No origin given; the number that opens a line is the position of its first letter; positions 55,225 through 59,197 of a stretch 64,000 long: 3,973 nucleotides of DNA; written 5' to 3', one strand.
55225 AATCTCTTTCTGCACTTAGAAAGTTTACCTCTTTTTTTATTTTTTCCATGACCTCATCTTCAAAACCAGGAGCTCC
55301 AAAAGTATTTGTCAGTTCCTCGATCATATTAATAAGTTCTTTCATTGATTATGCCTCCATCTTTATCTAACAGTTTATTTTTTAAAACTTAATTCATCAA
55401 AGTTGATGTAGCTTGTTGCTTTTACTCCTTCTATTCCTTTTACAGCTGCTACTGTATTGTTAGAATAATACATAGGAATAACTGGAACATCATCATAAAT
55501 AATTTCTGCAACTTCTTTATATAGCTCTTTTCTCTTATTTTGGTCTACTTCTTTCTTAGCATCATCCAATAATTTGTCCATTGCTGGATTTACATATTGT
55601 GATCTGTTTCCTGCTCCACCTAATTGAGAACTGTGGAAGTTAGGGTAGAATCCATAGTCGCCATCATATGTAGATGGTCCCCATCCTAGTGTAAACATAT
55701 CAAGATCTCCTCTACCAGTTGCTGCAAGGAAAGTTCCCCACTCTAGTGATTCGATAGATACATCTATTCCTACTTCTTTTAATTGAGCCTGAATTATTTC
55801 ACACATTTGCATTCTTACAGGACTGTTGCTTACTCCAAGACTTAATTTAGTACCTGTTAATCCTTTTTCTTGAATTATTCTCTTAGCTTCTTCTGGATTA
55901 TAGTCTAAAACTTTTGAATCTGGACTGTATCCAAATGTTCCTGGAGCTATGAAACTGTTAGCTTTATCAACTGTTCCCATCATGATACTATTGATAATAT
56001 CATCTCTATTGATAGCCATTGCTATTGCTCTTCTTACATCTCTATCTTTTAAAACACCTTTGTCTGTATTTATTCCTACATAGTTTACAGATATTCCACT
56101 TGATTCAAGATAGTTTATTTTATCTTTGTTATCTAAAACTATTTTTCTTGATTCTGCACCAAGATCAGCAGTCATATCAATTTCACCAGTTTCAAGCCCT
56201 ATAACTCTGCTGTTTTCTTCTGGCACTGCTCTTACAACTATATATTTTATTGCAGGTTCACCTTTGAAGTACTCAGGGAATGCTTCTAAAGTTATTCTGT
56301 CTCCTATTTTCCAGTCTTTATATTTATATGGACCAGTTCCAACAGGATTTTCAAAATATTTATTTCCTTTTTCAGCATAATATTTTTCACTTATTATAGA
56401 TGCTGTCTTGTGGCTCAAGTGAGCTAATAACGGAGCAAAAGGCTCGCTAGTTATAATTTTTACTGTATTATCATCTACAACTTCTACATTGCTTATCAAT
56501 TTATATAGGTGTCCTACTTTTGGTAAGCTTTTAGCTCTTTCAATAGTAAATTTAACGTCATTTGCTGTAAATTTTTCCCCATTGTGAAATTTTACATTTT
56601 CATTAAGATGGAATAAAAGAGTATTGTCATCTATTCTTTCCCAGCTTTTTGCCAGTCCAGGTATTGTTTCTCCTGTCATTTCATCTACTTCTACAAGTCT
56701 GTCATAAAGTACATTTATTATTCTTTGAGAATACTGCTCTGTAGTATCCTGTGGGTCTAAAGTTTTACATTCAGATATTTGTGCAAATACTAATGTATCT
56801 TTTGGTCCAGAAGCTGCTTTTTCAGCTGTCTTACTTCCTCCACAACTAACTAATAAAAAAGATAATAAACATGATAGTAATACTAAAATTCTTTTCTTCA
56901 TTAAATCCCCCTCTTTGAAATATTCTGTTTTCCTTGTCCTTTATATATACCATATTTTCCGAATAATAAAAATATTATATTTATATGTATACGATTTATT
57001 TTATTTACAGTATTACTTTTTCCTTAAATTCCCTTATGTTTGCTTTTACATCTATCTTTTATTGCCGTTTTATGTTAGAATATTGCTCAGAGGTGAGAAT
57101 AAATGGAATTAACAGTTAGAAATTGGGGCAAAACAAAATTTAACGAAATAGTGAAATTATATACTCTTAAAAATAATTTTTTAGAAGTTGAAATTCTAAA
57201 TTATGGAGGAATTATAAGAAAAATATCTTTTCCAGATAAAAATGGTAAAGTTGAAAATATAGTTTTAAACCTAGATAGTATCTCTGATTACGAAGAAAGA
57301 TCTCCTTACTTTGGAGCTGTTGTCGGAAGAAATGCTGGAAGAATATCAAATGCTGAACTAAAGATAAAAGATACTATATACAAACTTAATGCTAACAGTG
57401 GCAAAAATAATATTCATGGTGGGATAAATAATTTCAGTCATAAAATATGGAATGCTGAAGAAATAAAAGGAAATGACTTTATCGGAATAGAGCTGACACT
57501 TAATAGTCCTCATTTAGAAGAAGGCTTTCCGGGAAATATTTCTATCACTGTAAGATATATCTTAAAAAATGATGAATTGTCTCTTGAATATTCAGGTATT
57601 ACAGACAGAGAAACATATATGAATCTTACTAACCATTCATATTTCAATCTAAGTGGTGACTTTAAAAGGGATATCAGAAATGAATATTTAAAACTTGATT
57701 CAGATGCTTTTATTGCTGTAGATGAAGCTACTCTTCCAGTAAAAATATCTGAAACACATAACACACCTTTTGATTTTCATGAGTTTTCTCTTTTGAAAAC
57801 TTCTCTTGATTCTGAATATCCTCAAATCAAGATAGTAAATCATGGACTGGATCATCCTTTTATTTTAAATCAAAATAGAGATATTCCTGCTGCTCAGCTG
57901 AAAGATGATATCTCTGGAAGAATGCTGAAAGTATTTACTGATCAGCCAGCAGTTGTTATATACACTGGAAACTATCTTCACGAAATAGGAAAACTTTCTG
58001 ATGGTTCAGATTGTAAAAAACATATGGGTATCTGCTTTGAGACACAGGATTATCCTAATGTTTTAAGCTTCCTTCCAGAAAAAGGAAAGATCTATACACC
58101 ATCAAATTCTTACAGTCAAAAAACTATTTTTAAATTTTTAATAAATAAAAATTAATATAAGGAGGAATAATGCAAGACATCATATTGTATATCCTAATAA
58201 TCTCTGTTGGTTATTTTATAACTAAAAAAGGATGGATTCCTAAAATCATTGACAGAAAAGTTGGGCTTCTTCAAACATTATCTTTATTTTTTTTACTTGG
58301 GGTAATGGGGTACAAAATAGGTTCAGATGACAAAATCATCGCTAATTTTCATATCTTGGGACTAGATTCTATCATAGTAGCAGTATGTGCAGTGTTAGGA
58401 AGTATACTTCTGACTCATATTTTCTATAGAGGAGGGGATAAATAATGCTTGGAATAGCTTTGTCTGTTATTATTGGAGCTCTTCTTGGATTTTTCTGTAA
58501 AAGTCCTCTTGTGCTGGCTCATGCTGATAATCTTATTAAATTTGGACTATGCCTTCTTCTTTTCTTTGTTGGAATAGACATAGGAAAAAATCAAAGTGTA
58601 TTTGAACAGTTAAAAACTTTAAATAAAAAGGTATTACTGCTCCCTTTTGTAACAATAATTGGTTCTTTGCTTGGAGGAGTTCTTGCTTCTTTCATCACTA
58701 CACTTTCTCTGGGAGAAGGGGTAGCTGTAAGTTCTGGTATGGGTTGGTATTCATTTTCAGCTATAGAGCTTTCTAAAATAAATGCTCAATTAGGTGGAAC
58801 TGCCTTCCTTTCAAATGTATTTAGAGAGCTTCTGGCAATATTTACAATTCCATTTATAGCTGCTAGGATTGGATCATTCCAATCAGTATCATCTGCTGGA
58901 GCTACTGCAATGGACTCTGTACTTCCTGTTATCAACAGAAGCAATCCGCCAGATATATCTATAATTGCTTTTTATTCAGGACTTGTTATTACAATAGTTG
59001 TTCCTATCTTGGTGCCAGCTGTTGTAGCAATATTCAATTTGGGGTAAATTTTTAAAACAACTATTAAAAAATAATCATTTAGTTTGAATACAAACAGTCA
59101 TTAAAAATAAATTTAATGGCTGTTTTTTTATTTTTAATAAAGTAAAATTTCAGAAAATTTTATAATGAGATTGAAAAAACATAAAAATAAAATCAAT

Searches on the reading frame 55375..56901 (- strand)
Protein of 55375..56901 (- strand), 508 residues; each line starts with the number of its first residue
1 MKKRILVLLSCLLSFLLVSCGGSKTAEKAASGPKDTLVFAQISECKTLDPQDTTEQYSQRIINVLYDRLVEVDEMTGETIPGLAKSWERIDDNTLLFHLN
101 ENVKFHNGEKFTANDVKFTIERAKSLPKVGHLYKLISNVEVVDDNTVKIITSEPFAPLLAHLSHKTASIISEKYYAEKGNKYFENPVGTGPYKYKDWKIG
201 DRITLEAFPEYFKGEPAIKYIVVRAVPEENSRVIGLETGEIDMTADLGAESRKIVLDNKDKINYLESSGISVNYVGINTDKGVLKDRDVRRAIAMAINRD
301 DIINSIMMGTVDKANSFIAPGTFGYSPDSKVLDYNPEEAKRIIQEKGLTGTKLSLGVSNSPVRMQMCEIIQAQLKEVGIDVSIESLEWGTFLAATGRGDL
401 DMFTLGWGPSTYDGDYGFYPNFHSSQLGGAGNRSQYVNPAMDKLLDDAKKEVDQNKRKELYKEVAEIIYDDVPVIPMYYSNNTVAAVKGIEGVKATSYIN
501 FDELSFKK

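Call 63: search_protein_families(library=pfam, proteins=[window:55375-56901:-], max_evalue=0.0001)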
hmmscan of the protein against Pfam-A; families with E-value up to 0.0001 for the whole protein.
window:55375-56901:- (508 aa): 1 family
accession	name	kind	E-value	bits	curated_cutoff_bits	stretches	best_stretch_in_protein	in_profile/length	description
PF00496.27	SBP_bac_5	-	9e-97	324.9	32.4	1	79-426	2-365/368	Bacterial extracellular solute-binding proteins, family 5 Middle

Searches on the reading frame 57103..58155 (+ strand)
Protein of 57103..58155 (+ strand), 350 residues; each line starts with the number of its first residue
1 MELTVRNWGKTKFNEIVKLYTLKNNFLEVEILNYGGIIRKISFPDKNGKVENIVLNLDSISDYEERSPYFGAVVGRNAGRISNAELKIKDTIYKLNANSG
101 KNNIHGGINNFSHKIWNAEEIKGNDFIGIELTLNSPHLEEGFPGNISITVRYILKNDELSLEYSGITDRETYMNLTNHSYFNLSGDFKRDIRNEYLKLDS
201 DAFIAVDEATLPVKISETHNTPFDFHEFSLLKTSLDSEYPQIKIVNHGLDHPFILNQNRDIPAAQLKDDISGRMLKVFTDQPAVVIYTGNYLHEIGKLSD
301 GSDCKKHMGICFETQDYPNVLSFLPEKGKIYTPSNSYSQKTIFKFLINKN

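Call 63: search_protein_families(library=pfam, proteins=[window:57103-58155:+], max_evalue=0.0001)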
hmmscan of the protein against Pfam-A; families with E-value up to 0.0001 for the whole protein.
window:57103-58155:+ (350 aa): 1 family
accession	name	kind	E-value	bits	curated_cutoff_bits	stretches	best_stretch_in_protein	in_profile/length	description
PF01263.26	Aldose_epim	-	4.3e-62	210.6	27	1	19-343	2-298/299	Aldose 1-epimerase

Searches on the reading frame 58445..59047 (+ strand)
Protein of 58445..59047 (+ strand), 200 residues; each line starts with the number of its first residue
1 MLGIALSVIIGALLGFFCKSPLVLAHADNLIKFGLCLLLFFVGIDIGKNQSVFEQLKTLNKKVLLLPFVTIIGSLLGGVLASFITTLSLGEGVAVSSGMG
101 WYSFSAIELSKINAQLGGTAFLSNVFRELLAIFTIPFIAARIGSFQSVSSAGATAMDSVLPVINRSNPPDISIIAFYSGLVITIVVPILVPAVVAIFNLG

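Call 63: search_protein_families(library=pfam, proteins=[window:58445-59047:+], max_evalue=0.0001)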
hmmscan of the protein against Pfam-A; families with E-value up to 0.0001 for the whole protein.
window:58445-59047:+ (200 aa): 1 family
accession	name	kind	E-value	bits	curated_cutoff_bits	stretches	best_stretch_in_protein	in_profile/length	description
PF03956.18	Lys_export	-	4.8e-62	209.3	23.8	1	6-193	2-189/190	Lysine exporter LysO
